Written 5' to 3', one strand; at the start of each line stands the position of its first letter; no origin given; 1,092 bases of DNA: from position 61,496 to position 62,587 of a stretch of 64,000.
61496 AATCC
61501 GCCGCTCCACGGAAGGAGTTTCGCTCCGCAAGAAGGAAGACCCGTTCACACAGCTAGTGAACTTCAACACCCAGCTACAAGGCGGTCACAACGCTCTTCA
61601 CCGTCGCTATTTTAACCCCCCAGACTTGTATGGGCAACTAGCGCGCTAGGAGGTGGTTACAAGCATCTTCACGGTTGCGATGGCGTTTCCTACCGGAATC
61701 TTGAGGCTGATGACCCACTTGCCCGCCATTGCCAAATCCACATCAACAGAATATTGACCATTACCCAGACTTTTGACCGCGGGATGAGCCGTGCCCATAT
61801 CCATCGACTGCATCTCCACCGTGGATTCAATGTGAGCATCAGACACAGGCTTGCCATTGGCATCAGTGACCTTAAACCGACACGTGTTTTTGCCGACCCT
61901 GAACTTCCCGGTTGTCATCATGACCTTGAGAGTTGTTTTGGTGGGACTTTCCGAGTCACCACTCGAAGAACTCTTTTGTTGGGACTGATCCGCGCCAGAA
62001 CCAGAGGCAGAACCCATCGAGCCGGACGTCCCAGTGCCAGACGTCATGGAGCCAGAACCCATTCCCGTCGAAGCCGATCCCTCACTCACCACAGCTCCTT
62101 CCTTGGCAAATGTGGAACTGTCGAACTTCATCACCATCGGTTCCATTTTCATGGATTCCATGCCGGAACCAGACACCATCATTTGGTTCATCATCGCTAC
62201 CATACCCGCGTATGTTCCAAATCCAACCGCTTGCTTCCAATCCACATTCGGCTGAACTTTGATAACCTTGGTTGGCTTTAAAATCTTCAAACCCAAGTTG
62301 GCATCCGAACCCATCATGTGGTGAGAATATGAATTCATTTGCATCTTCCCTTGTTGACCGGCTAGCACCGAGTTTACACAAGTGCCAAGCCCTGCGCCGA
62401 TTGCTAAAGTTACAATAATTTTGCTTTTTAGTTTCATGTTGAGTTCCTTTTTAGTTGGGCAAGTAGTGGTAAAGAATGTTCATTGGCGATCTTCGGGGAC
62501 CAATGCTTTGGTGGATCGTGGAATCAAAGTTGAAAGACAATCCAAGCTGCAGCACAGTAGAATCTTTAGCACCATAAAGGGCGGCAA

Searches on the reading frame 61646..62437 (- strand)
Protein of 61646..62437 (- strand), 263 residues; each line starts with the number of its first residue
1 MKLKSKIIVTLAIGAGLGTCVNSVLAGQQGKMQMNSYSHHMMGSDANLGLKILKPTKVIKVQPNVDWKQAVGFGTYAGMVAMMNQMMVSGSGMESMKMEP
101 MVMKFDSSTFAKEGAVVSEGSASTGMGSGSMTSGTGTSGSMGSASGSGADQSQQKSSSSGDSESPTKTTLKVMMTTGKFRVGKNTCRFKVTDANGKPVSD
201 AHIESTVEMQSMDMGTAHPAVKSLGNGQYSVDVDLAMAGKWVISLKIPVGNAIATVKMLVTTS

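Call 85: search_protein_families(library=pfam, proteins=[window:61646-62437:-], max_evalue=0.0001)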
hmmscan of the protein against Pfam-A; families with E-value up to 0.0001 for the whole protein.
window:61646-62437:- (263 aa): 1 family
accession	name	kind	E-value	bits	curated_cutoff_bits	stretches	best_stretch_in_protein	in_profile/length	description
PF13115.11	YtkA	-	2.9e-13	50.7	25.9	1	168-245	5-84/85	YtkA-like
